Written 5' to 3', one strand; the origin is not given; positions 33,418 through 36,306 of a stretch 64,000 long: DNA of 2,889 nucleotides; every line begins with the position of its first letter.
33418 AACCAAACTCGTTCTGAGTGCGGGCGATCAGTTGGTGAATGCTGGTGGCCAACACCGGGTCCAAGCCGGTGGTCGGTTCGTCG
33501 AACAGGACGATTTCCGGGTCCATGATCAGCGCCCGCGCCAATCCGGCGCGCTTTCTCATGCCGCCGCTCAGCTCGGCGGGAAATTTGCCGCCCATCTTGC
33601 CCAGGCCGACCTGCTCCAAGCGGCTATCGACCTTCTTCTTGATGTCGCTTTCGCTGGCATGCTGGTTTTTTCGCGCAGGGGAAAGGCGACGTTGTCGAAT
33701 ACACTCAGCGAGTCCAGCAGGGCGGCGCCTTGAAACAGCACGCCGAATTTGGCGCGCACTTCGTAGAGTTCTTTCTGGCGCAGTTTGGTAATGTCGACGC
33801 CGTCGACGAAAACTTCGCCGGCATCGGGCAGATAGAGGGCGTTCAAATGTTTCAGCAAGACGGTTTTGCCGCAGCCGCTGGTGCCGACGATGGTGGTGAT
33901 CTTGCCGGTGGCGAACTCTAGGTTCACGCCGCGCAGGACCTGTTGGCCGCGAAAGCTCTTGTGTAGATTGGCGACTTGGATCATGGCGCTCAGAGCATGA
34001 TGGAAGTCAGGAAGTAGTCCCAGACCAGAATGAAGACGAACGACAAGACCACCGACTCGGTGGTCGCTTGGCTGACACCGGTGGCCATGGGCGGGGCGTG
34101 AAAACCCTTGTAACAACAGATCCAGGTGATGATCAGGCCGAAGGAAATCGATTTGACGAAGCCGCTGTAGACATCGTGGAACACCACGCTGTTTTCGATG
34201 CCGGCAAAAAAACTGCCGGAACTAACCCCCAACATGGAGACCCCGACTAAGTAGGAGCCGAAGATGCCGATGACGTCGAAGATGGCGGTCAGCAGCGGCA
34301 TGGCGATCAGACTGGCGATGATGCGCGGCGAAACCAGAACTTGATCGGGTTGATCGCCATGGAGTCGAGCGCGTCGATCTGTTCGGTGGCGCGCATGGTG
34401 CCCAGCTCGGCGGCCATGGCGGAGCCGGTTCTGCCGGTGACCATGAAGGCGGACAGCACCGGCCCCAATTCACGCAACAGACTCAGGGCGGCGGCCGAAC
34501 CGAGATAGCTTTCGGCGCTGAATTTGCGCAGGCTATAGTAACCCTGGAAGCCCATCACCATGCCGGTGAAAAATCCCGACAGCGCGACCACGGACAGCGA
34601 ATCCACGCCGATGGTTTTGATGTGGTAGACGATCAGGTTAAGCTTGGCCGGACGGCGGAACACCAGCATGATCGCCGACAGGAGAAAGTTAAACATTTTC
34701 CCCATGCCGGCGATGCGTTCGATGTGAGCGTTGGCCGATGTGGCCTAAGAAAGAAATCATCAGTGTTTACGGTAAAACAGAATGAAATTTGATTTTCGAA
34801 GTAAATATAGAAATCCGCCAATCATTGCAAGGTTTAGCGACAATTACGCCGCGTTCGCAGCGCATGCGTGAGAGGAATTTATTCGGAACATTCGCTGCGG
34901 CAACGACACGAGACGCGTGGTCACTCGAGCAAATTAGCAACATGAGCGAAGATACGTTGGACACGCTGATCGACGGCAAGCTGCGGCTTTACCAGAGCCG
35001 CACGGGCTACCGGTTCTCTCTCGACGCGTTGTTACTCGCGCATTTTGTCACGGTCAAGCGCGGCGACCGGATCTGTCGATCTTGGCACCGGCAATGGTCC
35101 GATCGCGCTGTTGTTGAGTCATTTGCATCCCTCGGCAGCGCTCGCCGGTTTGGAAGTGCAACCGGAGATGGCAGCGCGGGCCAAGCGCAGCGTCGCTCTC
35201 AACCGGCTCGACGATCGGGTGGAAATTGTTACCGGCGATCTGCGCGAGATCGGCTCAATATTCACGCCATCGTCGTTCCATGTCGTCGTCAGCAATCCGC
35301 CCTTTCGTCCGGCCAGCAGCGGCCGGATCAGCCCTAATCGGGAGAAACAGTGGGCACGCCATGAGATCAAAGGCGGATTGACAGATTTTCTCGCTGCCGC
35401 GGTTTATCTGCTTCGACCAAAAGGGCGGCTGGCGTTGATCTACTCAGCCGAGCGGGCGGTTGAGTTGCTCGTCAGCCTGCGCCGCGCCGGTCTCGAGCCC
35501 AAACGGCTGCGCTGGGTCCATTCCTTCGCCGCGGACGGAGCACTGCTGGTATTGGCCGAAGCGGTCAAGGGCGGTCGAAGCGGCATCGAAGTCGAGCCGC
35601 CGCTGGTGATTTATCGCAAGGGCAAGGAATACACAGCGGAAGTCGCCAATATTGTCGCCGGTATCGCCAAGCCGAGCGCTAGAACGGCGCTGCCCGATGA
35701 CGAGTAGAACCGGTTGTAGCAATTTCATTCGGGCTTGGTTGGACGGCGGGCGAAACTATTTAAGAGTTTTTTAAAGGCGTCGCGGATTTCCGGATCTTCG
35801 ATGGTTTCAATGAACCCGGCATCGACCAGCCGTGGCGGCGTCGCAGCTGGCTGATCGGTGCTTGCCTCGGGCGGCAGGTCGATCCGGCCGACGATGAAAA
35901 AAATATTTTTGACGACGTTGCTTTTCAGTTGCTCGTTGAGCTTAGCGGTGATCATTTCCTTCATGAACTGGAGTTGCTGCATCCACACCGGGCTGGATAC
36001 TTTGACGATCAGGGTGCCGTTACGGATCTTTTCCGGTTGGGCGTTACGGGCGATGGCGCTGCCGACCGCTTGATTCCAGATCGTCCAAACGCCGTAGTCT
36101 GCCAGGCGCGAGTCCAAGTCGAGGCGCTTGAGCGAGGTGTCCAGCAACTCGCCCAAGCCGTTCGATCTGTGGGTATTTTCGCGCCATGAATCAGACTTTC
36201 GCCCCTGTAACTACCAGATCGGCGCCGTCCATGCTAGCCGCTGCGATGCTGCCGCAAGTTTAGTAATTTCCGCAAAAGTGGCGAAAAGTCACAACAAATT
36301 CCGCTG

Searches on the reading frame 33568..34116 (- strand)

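Call 9: search_protein_families(library=pfam, proteins=[window:33568-34116:-], max_evalue=0.01)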
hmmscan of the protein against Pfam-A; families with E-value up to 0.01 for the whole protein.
window:33568-34116:- (182 aa): 2 families
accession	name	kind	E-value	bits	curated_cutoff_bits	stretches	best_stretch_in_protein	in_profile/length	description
PF00005.33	ABC_tran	-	4.1e-17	63.5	25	1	61-158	1-80/137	ABC transporter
PF13401.12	AAA_22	-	0.0011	19.7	27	1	71-98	5-32/130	AAA domain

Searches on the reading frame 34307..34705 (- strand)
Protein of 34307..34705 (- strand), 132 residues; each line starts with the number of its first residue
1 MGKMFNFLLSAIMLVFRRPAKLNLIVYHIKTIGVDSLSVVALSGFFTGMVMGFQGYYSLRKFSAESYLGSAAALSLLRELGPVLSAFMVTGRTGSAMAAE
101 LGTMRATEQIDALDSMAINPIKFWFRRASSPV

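Call 9: search_protein_families(library=pfam, proteins=[window:34307-34705:-], max_evalue=0.01)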
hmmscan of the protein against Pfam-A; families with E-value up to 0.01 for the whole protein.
window:34307-34705:- (132 aa): 1 family
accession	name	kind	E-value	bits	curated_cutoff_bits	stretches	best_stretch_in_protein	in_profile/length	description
PF02405.21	MlaE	-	2.9e-39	135.3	22.5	1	26-123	2-99/212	Permease MlaE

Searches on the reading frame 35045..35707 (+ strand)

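Call 9: search_protein_families(library=pfam, proteins=[window:35045-35707:+], max_evalue=0.01)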
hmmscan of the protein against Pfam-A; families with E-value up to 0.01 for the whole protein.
window:35045-35707:+ (220 aa): 8 families
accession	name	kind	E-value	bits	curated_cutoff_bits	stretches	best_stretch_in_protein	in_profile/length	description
PF05175.20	MTS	-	4.2e-11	43.2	23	1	10-92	35-113/170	Methyltransferase small domain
PF13649.12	Methyltransf_25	-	6.5e-08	33.6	27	1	11-83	2-70/97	Methyltransferase domain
PF13847.12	Methyltransf_31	-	9.3e-07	29.1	27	1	10-86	7-83/145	Methyltransferase domain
PF01170.24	UPF0020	-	0.0003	21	22.3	1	30-159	76-190/197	RMKL-like, methyltransferase domain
PF02384.22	N6_Mtase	-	0.00057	19.7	20.4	1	32-133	79-183/311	N-6 DNA Methylase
PF07669.17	Eco57I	-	0.0016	19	25.3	1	71-161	67-165/171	Eco57I restriction-modification methylase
PF08242.18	Methyltransf_12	-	0.0022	19.1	30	1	11-84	1-72/98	Methyltransferase domain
PF02475.24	TRM5-TYW2_MTfase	-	0.0036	17.7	28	1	10-69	40-99/164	TRM5/TYW2 methyltransferase domain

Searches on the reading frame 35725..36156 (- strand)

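Call 9: search_protein_families(library=pfam, proteins=[window:35725-36156:-], max_evalue=0.01)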
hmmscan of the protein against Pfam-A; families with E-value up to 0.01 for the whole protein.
window:35725-36156:- (143 aa): 1 family
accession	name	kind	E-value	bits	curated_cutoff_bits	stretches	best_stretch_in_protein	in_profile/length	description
PF05258.17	DciA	-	2.8e-22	79.2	24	1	2-87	3-89/89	Dna[CI] antecedent, DciA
